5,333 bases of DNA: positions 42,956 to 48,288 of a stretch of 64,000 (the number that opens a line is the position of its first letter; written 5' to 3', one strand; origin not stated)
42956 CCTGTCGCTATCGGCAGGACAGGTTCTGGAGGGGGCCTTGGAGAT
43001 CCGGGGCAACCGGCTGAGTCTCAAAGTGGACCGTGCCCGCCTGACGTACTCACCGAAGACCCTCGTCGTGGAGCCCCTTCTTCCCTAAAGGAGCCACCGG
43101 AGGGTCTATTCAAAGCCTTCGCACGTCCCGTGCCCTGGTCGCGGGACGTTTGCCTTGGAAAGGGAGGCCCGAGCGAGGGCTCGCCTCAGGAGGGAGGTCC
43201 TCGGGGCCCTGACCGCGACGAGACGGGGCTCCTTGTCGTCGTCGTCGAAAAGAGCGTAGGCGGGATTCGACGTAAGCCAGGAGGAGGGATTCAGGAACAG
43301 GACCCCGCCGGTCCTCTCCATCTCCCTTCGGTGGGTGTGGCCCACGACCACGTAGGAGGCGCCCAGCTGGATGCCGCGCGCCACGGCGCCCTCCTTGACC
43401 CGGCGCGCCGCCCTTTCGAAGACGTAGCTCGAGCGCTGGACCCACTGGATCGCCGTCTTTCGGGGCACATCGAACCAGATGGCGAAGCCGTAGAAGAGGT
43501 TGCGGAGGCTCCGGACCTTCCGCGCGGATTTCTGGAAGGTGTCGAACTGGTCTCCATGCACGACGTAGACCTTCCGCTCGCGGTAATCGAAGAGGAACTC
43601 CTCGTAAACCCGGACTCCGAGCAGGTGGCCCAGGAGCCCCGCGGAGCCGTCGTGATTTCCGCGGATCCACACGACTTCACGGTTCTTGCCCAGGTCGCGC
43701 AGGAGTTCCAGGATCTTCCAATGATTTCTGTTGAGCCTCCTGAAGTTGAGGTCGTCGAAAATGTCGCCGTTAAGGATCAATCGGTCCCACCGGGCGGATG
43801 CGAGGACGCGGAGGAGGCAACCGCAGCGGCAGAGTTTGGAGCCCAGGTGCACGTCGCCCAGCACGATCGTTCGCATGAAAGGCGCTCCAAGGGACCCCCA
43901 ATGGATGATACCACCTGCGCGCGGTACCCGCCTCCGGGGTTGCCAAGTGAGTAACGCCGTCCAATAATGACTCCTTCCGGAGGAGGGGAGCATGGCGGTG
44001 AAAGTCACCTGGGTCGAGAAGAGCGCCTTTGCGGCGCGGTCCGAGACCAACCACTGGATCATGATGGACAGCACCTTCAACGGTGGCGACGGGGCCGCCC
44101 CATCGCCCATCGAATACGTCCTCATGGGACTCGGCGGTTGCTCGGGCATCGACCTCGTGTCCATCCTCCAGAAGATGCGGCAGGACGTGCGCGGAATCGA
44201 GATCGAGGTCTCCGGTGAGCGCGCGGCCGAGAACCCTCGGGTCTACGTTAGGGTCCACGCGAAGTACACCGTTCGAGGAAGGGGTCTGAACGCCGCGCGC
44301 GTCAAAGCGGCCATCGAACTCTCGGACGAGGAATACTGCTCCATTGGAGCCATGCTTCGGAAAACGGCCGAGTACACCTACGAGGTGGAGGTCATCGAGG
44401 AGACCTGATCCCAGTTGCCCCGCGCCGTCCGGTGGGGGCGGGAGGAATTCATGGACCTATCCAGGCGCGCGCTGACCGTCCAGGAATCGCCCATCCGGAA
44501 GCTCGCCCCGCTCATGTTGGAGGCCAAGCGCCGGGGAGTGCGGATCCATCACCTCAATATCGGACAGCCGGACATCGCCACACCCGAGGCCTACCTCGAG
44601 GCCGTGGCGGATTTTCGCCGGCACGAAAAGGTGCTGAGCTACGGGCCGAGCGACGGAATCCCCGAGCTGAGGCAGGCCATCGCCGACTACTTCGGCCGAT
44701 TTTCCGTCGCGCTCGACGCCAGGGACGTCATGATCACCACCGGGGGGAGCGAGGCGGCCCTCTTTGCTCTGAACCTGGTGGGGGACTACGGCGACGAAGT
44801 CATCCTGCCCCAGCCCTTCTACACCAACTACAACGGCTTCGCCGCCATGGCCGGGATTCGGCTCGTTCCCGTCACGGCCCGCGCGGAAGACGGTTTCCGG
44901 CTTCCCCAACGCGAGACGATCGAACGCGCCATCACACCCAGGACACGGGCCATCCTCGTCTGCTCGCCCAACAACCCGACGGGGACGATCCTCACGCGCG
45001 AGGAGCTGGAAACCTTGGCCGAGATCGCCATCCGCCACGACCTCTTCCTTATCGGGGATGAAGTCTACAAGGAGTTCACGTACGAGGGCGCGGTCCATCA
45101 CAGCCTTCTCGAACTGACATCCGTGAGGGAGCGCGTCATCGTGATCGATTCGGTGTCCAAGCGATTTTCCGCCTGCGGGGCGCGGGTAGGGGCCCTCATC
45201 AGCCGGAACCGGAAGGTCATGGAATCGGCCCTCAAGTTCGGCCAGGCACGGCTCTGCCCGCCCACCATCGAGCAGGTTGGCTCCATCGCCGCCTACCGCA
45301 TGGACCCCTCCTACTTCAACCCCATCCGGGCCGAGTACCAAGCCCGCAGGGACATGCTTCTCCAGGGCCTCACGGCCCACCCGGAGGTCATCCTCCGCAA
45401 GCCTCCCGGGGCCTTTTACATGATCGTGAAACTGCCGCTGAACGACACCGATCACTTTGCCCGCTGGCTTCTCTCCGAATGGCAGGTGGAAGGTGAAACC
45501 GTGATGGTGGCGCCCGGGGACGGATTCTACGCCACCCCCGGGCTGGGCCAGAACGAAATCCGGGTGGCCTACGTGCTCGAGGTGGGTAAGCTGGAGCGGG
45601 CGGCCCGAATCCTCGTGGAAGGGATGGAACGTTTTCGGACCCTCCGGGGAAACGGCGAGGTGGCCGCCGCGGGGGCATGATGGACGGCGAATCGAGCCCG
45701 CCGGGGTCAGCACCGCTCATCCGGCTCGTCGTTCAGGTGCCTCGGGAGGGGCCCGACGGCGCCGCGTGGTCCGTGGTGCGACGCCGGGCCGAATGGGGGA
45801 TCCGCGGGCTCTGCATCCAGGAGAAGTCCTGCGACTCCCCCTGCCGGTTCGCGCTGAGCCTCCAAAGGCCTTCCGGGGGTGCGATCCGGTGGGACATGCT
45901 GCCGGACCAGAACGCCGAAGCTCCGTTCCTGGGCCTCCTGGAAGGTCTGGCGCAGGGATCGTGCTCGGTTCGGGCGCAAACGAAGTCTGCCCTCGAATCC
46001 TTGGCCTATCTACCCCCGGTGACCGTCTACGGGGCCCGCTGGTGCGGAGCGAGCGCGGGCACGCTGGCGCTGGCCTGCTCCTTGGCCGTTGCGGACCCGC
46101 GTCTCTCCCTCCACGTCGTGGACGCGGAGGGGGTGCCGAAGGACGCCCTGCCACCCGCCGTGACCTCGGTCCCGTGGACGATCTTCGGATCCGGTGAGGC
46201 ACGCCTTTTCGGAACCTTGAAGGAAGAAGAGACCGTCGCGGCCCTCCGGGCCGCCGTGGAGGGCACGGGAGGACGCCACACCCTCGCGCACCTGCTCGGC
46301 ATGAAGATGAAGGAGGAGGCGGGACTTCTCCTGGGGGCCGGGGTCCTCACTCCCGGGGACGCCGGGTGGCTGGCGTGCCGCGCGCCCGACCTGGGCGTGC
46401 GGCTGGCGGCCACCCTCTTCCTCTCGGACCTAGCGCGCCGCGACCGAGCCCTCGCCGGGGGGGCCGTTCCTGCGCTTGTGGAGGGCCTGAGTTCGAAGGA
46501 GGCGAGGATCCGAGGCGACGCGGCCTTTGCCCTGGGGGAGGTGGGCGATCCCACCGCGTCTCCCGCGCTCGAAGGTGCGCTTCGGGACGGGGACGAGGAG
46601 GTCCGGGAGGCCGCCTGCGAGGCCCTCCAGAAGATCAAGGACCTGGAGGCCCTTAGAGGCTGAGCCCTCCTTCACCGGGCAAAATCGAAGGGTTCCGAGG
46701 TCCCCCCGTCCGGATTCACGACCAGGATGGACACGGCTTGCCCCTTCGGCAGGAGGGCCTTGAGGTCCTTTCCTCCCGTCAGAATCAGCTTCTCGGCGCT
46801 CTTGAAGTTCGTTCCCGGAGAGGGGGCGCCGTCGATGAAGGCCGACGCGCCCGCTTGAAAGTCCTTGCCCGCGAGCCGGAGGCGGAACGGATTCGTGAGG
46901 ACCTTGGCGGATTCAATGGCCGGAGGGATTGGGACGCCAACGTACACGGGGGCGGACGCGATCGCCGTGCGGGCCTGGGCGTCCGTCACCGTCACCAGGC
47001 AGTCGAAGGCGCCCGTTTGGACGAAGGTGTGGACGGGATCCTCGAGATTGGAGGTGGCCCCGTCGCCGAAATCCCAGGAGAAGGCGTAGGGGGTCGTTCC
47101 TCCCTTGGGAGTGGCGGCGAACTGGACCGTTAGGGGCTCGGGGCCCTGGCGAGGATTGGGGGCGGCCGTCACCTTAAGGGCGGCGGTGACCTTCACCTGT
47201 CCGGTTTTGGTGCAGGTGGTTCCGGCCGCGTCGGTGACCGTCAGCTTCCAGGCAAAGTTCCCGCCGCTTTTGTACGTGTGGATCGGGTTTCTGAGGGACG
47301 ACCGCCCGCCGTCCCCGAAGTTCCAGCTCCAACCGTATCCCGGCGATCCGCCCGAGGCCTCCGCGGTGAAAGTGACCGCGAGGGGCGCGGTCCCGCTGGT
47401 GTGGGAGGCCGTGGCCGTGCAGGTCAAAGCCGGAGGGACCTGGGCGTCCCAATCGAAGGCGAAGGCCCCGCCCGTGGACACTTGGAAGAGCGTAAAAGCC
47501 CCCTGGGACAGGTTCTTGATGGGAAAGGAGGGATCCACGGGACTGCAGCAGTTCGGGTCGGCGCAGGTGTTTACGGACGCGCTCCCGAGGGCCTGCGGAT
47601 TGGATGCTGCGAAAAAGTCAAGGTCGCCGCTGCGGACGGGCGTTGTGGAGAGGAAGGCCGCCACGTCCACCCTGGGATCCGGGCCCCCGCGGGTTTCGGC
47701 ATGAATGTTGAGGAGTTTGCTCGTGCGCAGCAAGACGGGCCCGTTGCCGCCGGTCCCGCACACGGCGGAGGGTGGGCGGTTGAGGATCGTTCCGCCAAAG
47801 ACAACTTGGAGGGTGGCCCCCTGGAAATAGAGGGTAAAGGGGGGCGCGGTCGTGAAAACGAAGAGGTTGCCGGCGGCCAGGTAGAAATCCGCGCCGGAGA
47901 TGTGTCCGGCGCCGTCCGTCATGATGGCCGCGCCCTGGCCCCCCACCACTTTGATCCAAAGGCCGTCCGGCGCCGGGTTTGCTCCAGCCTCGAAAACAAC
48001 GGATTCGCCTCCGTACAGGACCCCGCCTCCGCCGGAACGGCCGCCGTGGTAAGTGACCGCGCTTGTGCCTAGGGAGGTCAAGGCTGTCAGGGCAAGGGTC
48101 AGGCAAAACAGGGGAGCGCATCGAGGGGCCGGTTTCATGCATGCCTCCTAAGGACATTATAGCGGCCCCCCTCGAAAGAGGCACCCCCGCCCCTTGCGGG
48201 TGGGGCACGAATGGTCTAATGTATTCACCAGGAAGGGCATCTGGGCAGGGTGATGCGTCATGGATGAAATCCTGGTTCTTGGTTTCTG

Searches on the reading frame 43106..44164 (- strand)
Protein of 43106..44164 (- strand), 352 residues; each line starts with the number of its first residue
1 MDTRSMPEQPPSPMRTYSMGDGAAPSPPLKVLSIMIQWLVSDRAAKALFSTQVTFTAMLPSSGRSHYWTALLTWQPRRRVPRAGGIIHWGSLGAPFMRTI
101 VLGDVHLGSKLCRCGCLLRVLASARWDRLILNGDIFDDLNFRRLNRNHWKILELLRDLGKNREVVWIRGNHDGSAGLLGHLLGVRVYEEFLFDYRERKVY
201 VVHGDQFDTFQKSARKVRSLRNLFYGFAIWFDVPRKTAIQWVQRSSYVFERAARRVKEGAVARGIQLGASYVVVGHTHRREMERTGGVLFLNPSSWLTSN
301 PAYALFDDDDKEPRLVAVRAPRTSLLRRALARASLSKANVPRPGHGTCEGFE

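Call 55: search_protein_families(library=pfam, proteins=[window:43106-44164:-], max_evalue=0.00001)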
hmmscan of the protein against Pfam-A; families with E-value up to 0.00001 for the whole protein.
window:43106-44164:- (352 aa): 2 families
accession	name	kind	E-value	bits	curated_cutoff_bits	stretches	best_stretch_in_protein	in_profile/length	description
PF12850.12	Metallophos_2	-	2.8e-14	53.8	27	1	257-296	93-135/154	Calcineurin-like phosphoesterase superfamily domain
PF00149.33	Metallophos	-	6.1e-13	50.1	21.5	1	97-279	1-190/191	Calcineurin-like phosphoesterase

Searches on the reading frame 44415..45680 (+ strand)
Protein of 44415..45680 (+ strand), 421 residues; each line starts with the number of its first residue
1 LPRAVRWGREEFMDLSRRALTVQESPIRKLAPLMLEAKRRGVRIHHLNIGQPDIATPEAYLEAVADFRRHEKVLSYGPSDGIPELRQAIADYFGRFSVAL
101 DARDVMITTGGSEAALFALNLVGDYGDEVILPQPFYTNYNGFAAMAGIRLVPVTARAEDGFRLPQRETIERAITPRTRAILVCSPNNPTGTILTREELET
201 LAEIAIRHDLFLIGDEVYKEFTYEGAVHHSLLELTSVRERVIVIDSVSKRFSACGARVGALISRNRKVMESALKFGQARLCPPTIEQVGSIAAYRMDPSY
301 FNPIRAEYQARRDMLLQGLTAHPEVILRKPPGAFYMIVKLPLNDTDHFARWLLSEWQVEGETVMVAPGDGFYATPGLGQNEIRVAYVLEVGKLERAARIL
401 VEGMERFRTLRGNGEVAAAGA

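Call 55: search_protein_families(library=pfam, proteins=[window:44415-45680:+], max_evalue=0.00001)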
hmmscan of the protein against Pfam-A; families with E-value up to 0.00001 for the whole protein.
window:44415-45680:+ (421 aa): 2 families
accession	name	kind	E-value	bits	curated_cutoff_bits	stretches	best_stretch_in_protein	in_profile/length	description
PF00155.27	Aminotran_1_2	-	2e-53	182.3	19.7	1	46-398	5-359/361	Aminotransferase class I and II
PF01041.23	DegT_DnrJ_EryC1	-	1.4e-07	31.5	19.8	1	98-215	35-145/360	DegT/DnrJ/EryC1/StrS aminotransferase family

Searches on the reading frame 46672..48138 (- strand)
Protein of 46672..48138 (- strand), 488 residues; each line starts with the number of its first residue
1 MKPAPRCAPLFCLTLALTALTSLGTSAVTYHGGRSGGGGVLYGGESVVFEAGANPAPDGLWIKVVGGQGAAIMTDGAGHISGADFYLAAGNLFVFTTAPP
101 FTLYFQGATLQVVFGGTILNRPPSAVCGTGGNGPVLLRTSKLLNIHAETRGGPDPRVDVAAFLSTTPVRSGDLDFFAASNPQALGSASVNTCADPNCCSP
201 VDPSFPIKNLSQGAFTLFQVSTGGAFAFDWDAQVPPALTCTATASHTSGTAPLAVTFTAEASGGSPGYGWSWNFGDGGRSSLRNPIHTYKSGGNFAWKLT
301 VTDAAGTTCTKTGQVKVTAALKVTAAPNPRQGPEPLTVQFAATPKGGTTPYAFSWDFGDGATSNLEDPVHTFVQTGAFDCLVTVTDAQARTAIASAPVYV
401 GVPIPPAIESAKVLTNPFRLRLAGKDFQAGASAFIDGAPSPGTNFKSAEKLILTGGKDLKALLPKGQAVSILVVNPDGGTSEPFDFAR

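Call 55: search_protein_families(library=pfam, proteins=[window:46672-48138:-], max_evalue=0.00001)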
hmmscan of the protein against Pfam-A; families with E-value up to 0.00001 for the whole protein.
window:46672-48138:- (488 aa): 2 families
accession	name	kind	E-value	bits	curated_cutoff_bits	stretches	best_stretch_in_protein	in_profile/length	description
PF18911.6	PKD_4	-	4.6e-27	94.3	27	2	246-317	11-85/85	PKD domain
PF00801.26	PKD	-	6.9e-18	64.9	23.5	2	241-308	3-72/80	PKD domain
